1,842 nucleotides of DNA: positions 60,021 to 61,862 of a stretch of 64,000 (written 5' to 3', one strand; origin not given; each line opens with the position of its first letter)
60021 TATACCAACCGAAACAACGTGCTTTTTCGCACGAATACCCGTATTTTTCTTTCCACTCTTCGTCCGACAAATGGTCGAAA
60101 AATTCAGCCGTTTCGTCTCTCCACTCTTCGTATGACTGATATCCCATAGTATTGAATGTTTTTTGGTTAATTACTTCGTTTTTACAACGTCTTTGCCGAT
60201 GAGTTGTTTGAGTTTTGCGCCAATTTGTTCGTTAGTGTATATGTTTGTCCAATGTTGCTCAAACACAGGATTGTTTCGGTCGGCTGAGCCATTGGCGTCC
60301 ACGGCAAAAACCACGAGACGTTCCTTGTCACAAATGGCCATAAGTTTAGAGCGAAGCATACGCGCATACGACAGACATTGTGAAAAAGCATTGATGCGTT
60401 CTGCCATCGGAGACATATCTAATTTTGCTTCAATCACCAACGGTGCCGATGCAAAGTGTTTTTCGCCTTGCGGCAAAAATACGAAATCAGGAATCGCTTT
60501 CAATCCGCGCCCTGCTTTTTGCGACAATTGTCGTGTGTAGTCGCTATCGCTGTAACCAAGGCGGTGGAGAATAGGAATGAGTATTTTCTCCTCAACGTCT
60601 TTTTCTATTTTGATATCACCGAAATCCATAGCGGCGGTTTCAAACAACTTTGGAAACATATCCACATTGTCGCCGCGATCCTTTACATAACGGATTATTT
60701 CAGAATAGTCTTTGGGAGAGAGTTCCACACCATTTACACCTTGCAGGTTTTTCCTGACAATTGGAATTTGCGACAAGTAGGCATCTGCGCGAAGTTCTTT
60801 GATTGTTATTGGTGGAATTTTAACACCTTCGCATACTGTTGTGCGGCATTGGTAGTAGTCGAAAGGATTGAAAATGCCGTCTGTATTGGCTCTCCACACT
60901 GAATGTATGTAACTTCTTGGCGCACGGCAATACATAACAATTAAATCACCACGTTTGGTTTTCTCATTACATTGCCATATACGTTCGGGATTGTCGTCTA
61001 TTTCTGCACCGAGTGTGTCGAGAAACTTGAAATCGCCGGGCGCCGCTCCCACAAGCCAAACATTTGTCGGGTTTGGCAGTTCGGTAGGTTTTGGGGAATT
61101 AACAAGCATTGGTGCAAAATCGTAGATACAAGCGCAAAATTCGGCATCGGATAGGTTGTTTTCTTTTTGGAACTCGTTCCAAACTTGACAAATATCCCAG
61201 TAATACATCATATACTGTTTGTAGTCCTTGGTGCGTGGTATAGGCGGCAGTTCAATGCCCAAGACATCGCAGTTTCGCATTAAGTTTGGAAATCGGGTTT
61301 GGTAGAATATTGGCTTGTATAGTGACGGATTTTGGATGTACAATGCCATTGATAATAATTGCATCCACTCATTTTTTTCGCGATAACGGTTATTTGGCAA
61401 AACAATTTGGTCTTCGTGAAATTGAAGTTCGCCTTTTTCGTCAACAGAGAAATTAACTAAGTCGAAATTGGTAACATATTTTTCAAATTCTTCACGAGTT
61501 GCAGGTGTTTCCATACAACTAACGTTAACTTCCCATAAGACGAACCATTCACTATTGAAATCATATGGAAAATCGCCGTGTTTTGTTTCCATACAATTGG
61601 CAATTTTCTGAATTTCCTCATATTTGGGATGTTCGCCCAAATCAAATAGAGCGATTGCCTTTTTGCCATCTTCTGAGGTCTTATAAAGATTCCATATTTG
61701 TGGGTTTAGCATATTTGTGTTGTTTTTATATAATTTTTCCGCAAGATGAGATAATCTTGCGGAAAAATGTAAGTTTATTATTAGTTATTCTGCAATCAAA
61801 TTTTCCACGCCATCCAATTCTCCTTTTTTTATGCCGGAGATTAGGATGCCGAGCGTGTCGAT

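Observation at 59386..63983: Candidate modification-linked defence cluster: C5-MTase with a novel C-terminal domain next to an EVE-like/PD-(D/E)xK nuclease fusion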

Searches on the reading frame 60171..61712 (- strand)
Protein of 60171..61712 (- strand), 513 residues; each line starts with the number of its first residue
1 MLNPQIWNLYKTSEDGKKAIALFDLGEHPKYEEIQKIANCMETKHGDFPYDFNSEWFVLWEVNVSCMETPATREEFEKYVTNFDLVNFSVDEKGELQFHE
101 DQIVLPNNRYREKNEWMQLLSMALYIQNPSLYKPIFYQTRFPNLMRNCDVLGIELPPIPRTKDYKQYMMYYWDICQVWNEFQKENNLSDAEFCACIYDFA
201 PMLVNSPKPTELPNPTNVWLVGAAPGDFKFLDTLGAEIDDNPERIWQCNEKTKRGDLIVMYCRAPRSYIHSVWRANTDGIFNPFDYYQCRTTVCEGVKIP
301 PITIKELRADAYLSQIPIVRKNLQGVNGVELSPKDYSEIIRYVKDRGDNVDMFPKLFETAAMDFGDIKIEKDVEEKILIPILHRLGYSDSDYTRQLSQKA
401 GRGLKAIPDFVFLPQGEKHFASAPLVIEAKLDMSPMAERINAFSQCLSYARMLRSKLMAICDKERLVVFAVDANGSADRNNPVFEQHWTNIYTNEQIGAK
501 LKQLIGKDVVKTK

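Call 3: search_protein_families(library=pfam, proteins=[window:60171-61712:-], max_evalue=0.1)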
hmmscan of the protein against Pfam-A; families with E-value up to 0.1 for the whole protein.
window:60171-61712:- (513 aa): 0 families

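Call 4: search_protein_families(library=padloc, proteins=[window:60171-61712:-], max_evalue=0.1)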
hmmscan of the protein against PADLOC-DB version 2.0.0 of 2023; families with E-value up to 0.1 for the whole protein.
window:60171-61712:- (513 aa): 0 families

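Call 6: search_protein_families(library=ncbifam, proteins=[window:60171-61712:-], max_evalue=0.1)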
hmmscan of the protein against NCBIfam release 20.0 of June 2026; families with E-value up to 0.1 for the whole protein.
window:60171-61712:- (513 aa): 0 families

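Call 7: search_protein_families(library=phrogs, proteins=[window:60171-61712:-], max_evalue=0.1)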
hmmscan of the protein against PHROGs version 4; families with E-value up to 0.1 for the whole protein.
window:60171-61712:- (513 aa): 2 families
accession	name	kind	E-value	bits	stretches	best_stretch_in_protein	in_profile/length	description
phrog_37753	-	unknown function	2.9e-94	317.8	1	2-499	3-487/495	-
phrog_6678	-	unknown function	0.042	14.2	1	335-384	164-213/235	-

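Call 9: find_homologous_proteins(query=window:60171-61712:-)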
Query window:60171-61712:- (513 aa): 516 proteins with E <= 0.001 among 5343 candidates; the best 120 are listed.
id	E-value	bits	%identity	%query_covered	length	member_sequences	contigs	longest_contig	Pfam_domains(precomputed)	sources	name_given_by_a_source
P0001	0.0e+0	1157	95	100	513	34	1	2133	-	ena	-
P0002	0.0e+0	1057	87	100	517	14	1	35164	-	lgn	-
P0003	0.0e+0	1056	86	100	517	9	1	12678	-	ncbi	-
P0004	0.0e+0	1036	85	100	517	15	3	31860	-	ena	-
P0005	0.0e+0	1034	85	100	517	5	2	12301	-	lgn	-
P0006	0.0e+0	1018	83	100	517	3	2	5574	-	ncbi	-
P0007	1.2e-295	999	82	99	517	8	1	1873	-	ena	-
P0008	5.4e-287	970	78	100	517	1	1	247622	-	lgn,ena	-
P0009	1.6e-246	837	86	80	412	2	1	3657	-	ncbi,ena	-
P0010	1.9e-226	771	65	98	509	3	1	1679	-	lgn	-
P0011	2.6e-222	757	63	99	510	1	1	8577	-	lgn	-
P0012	3.3e-221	753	62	99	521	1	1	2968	-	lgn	-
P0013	9.9e-206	702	68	86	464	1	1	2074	-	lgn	-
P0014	4.1e-196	671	56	99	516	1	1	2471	-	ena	-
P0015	1.3e-194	666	56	99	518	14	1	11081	-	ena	-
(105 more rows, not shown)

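Call 10: search_solved_structures(query=window:60171-61712:-, max_evalue=10, show_alignments=3)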
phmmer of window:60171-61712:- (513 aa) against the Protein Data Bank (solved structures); distinct sequences matched with E-value up to 10: 0.

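Call 18: find_related_loci(query=A1, collection=genome_contigs, flank=8000)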
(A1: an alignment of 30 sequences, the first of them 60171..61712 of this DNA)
Query A1 (513 aa) in genome_contigs; peptide patterns used: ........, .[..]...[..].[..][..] (x = any residue, [..] = any of these).
113 stretches matched a pattern; 85 encode a relative of the query (tblastn E <= 1e-3); the best 80 are kept; 76 distinct loci.
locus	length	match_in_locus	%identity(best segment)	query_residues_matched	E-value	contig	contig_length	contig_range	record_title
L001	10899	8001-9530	96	1-510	0e+0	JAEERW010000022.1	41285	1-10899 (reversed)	MAG: Bacteroidales bacterium isolate Tb.RUG.368 NODE_3196_length_41285_cov_2.814884, whole genome shotgun sequence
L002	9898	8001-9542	87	1-510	0e+0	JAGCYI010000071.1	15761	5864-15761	MAG: Bacteroidales bacterium isolate RGIG10234 Yak_Rumen-5__c406611, whole genome shotgun sequence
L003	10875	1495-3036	82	1-510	0e+0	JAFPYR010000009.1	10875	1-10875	MAG: Bacteroidales bacterium isolate RGIG1595 Goat_Abomasum.Co__c100895, whole genome shotgun sequence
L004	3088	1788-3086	85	1-433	0e+0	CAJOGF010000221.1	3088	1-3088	uncultured Bacteroidales bacterium isolate Red_deer_3_mag_163 genome assembly, contig: scaffold_67802, whole genome shot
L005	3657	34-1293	85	92-511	0e+0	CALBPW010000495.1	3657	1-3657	MAG TPA_asm: uncultured Bacteroidetes bacterium isolate ERR1278104_bin.231_CONCOCT_v1.1_MAG genome assembly, contig: ERZ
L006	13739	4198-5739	64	1-510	0e+0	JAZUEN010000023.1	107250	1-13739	MAG: Bacteroidales bacterium isolate T1900045299_TH20190069.MAGScoT_cleanbin_000001 SGB_6130_k141_1030575, whole genome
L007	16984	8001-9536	95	1-512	0e+0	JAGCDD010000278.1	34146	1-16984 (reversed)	MAG: Bacteroidales bacterium isolate RGIG9683 Yak_Omasum-2__c578266, whole genome shotgun sequence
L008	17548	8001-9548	55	1-510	0e+0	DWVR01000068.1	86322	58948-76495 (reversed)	MAG TPA_asm: Candidatus Phocaeicola excrementigallinarum isolate 12279 MalCec2__C438492_L86322_SAMN03938736, whole genom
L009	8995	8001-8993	86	1-331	0e+0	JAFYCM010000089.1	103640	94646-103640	MAG: Bacteroidales bacterium isolate RGIG6965 Sheep_Rumen.Co__c4092442, whole genome shotgun sequence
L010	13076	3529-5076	55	1-510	0e+0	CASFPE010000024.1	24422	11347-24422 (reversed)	uncultured Bacteroides sp. isolate SI.A6.metabat-bins.90 genome assembly, contig: SI.A6.metabat-bins.90.fa_k141_149087,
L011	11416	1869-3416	55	1-510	0e+0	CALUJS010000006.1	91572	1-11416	MAG: uncultured Phocaeicola sp. isolate BRZ_LA__bin4 genome assembly, contig: BRZ_LA__NODE_114_length_91572_cov_7.489961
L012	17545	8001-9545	55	2-510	0e+0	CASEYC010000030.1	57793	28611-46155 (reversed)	uncultured Bacteroides sp. isolate SI.A54.metabat-bins.194 genome assembly, contig: SI.A54.metabat-bins.194.fa_k141_7844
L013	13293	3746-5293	54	1-512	0e+0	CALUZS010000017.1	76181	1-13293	MAG: uncultured Parabacteroides sp. isolate BRZ_QR__bin46 genome assembly, contig: BRZ_QR__NODE_216_length_76181_cov_11.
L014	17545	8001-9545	54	2-512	0e+0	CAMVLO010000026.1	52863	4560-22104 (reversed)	MAG TPA_asm: uncultured Bacteroidales bacterium isolate SRR8387717_bin.14_metaWRAP_v1.3_MAG genome assembly, contig: ERZ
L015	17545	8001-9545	52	2-510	0e+0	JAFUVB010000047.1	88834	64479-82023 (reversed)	MAG: Prevotella sp. isolate RGIG4852 Roe_deer_Rumen-1__c10469, whole genome shotgun sequence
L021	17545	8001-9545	52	1-512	0e+0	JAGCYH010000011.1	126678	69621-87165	MAG: Bacteroidales bacterium isolate RGIG10233 Yak_Rumen-5__c500838, whole genome shotgun sequence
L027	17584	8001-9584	52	1-511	4e-180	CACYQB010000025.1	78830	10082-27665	MAG: uncultured Bacteroidales bacterium isolate RUG12169 genome assembly, contig: RUG12169_asm_25, whole genome shotgun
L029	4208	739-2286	51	1-512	1e-180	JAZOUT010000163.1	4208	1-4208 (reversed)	MAG: Candidatus Aphodosoma sp. isolate T1900045531_YK20190225.MAGScoT_cleanbin_000019 SGB_7726_k141_1572335, whole genom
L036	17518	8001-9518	48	2-510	2e-162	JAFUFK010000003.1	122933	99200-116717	MAG: Bacteroidaceae bacterium isolate RGIG4445 Roe_deer_Omasum-4__c1309, whole genome shotgun sequence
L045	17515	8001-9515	46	2-513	1e-145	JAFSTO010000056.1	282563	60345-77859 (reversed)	MAG: Paludibacteraceae bacterium isolate RGIG3461 Goat_Rumen.Co__c2149929, whole genome shotgun sequence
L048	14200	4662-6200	43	2-510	7e-138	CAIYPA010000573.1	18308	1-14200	MAG: uncultured Bacteroidia bacterium isolate AM-2014_bin-3952 genome assembly, contig: bin-3952:573/584, whole genome s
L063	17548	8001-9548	40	1-511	2e-120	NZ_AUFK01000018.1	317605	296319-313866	Epilithonimonas caeni DSM 17710 K319DRAFT_scaffold00007.7_C, whole genome shotgun sequence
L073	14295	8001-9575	49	1-511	7e-176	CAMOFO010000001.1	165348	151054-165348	MAG: uncultured bacterium isolate SRR873600_bin.144_metaWRAP_v1.3_MAG genome assembly, contig: NODE_57_length_165348_cov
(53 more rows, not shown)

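Call 21: predict_structure(alignment_id=A1)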
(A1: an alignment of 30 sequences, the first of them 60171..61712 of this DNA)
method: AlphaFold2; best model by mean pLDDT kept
length: 513 residues; sequences in the alignment: 30
mean_pLDDT: 86.6   pTM: 0.84
mean pLDDT of the five models: 86.6, 85.1, 84.8, 84.3, 82.9
residues with pLDDT >= 90: 259; 70-90: 208; 50-70: 36; < 50: 10
segments of 3 or more residues with pLDDT < 50: 397-405
pLDDT, mean of each block of 10 residues (from residue 1): 88 95 88 87 65 78 89 95 93 89 92 90 93 83 88 88 92 97 96 95 80 91 86 85 80 92 85 90 81 91 93 90 76 93 92 81 84 92 92 63 54 61 85 85 87 90 93 85 92 93 93 84
secondary structure, 60 per line:
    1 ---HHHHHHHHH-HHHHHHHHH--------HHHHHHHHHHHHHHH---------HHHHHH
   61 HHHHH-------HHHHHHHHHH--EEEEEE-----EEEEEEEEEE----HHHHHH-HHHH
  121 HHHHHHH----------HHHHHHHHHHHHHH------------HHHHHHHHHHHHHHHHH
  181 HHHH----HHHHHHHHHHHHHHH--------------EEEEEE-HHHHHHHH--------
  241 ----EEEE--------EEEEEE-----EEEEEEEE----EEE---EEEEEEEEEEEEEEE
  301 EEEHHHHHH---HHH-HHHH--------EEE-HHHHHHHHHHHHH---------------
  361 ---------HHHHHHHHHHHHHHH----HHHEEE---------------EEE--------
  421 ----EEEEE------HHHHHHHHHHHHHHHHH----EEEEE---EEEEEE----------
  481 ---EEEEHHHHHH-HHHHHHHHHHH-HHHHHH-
elements in order: H4-12 H14-22 H31-45 H55-65 H73-82 E85-90 E96-105 H110-115 H117-127 H138-151 H164-184 H189-203 E218-223 H225-232 E245-248 E257-262 E268-275 E280-282 E286-303 H304-309 H317-320 E329-331 H333-345 H370-384 E392-394 E410-412 E425-429 H436-452 E457-461 E465-470 E484-487 H488-493 H495-505 H507-512

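Call 30: search_protein_families(library=pfam, proteins=[L021:2281-3216:+, L029:3098-4087:+, L073:9604-10938:+, L048:187-1038:+, L036:16222-17475:+, L001:4621-7929:+, L063:16021-17130:+, L008:10601-11203:+, L045:7450-7926:+, L027:2620-7974:+], max_evalue=0.001)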
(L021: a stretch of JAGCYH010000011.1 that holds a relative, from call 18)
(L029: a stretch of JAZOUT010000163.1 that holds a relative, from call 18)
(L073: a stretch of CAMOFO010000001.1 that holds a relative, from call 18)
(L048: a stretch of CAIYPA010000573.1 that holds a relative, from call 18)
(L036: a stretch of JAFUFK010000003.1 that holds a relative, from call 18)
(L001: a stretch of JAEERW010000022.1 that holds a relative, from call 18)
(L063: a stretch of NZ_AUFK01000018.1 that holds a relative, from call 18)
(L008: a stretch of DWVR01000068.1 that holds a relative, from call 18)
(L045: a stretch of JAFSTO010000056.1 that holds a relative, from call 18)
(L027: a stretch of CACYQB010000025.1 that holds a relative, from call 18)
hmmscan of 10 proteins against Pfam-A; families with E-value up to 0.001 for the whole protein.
L021:2281-3216:+ (311 aa): 2 families
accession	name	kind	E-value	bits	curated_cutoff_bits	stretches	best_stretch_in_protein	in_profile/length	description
PF13280.12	WYL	-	1.2e-10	41.7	21.8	1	121-187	2-69/70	WYL domain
PF25583.1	WCX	-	1.5e-05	25.7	23.9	1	219-291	2-71/76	WCX domain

L029:3098-4087:+ (329 aa): 2 families
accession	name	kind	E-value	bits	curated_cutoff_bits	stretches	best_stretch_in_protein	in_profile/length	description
PF13310.11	Virulence_RhuM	-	2.4e-25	89.7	33.7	1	63-170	1-110/252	Virulence protein RhuM family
PF02661.23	Fic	-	6.6e-12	46.6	24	1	210-279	20-93/93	Fic/DOC family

L073:9604-10938:+ (444 aa): 0 families

L048:187-1038:+ (283 aa): 1 family
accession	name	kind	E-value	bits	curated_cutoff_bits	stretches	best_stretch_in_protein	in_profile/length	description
PF02498.22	Bro-N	-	8.4e-13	49.2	25.6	1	12-107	1-92/96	BRO family, N-terminal domain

L036:16222-17475:+ (417 aa): 3 families
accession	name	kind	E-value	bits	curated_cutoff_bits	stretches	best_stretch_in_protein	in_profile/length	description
PF13173.12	AAA_14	-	4.9e-31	107.8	27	1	21-151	4-128/129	AAA domain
PF13635.12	DUF4143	-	8.2e-20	71.6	28.1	1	199-357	3-156/160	Domain of unknown function (DUF4143)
PF01637.24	ATPase_2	-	0.0008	19.7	33.2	0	16-70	17-68/225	ATPase domain predominantly from Archaea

L001:4621-7929:+ (1102 aa): 1 family
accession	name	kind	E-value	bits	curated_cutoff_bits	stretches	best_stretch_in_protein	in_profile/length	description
PF10593.14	Z1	-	6.9e-24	85.1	25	1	343-561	3-205/228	Z1 domain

L063:16021-17130:+ (369 aa): 2 families
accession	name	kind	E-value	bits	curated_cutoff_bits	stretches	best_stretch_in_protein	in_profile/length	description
PF06250.17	YhcG_C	-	5.5e-55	185.9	32.5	1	214-368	2-156/157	YhcG PDDEXK nuclease domain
PF17761.7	DUF1016_N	-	1.4e-41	142.3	32.8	1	27-189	2-137/137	DUF1016 N-terminal domain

L008:10601-11203:+ (200 aa): 2 families
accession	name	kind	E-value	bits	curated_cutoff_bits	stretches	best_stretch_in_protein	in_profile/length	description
PF05728.18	UPF0227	-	5.2e-08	33.4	21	1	5-107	1-108/187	Uncharacterised protein family (UPF0227)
PF12697.13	Abhydrolase_6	-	2.1e-05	25.8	26.3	1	6-111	1-113/217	Alpha/beta hydrolase family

L045:7450-7926:+ (158 aa): 2 families
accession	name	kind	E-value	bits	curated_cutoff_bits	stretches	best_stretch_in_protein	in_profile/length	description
PF12844.13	HTH_19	-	4.8e-08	33.2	30.2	1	9-70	2-64/64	Helix-turn-helix domain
PF15905.10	HMMR_N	-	0.00012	22.1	30.1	1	49-146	194-291/330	Hyaluronan mediated motility receptor N-terminal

L027:2620-7974:+ (1784 aa): 5 families
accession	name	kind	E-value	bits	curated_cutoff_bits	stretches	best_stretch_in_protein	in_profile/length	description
PF00580.27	UvrD-helicase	-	4.1e-48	164.8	23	1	3-381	14-262/271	UvrD/REP helicase N-terminal domain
PF13361.12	UvrD_C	-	2.4e-19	70.4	25.6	2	660-781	283-348/350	UvrD-like helicase C-terminal domain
PF13245.12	AAA_19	-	1.8e-15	57.7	25.1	1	3-375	12-134/134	AAA domain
PF12705.13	PDDEXK_1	-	0.00015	22.3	22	1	933-1031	92-178/247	PD-(D/E)XK nuclease superfamily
PF13538.12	UvrD_C_2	-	0.00051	20.3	27.4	0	668-684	6-22/52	UvrD-like helicase C-terminal domain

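Call 52: search_solved_structures(query=A1, max_evalue=10, show_alignments=3)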
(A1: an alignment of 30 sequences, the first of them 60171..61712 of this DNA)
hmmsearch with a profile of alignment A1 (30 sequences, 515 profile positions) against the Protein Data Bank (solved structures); distinct sequences matched with E-value up to 10: 1.
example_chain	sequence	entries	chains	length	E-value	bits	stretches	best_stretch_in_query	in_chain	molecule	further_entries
2j23_A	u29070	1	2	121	1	11.1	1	381-420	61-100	THIOREDOXIN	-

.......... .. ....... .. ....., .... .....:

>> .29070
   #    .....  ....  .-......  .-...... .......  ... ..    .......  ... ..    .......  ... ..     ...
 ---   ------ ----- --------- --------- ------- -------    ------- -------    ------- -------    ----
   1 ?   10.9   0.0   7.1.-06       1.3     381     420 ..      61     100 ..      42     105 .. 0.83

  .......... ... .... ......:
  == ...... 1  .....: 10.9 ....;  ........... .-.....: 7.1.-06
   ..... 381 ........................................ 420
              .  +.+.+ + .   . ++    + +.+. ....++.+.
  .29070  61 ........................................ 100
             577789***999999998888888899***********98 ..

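Call 53: search_protein_families(library=pfam, alignment_id=A1, max_evalue=1)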
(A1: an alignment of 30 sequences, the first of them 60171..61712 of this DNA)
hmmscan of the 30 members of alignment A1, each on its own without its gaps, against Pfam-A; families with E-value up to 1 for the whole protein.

A. member 1, window:60171-61712:- (513 aa): 0 families

B. families by the number of members that match (of 30 scanned): 14 families
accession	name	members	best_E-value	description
PF13588.12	HSDR_N_2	20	4e-06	Type I restriction enzyme R protein N terminus (HSDR_N)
PF08774.17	VRR_NUC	17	8.5e-05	VRR-NUC domain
PF04313.20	HSDR_N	15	0.00059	Type I restriction enzyme R protein N terminus (HSDR_N)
PF17024.10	DMAP1_like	1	0.026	Putative DMAP1-like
PF20111.4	DUF6501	1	0.031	Family of unknown function (DUF6501)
PF04253.20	TFR_dimer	1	0.084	Transferrin receptor-like dimerisation domain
PF08823.16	PG_binding_2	1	0.098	Putative peptidoglycan binding domain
PF21916.1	mtd_2nd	1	0.12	Mtd second domain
PF01878.24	EVE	1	0.15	EVE domain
PF16067.10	DUF4809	1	0.16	Domain of unknown function (DUF4809)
PF18528.7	Ret2_MD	1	0.16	RNA editing 3' terminal uridylyl transferase 2 middle domain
PF12683.13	DUF3798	1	0.19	Protein of unknown function (DUF3798)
PF10668.15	Phage_terminase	1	0.22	Phage terminase small subunit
PF25361.1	AAA_lid_RFC1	1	0.28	RFC1-like, AAA+ ATPase lid domain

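Call 54: search_dna_similar(query=window:60171-61712:-, collection=phages, mode=protein, max_rows=15)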
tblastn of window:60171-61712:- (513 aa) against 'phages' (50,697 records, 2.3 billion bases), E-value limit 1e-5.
No match.

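Call 55: search_dna_similar(query=window:60171-61712:-, collection=plasmids, mode=protein, max_rows=15)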
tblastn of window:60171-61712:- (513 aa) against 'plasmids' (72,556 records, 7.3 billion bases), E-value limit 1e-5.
Records with a match: 2; places in all: 2; records where one place covers at least 80% of the query: 0.
Best place of each record, by identity: <60% 2.
By first word of the organism name: Deinococcus 2.
By predicted mobility (MOB-suite, as given by PLSDB): non-mobilizable 2.
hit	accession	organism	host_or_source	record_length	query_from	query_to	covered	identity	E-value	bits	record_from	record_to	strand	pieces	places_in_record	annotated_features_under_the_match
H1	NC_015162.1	Deinococcus proteolyticus MRP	feces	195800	117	489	73%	29.0%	1e-47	185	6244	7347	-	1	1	hypothetical protein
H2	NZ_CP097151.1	Deinococcus sp. QL22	-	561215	117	450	65%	30.2%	2e-45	178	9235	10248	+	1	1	hypothetical protein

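Call 60: search_protein_families(library=ncbifam, proteins=[L001:4621-7929:+], max_evalue=0.01)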
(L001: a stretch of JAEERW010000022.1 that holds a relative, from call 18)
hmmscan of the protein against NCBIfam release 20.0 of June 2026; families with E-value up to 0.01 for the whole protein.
L001:4621-7929:+ (1102 aa): 6 families
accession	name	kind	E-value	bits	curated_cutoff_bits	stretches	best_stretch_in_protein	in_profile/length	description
NF041933.1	MzaC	equivalog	5e-17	61.2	1500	2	206-560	282-644/806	MZA anti-phage system associated Z1 domain-containing protein MzaC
NF008969.0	PRK12317.1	subfamily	3.1e-07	29.3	502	1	987-1093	197-301/426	elongation factor 1-alpha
NF009372.0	PRK12735.1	subfamily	0.0001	21.2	479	1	998-1094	190-290/396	elongation factor Tu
NF000766.0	PRK00049.1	subfamily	0.00014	20.8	449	1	1010-1093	201-289/396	elongation factor Tu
NF009373.0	PRK12736.1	subfamily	0.00056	18.8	452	1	1011-1093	200-287/394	elongation factor Tu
TIGR00485.1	EF-Tu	equivalog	0.0027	16.5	522.4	1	1011-1094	200-288/394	elongation factor Tu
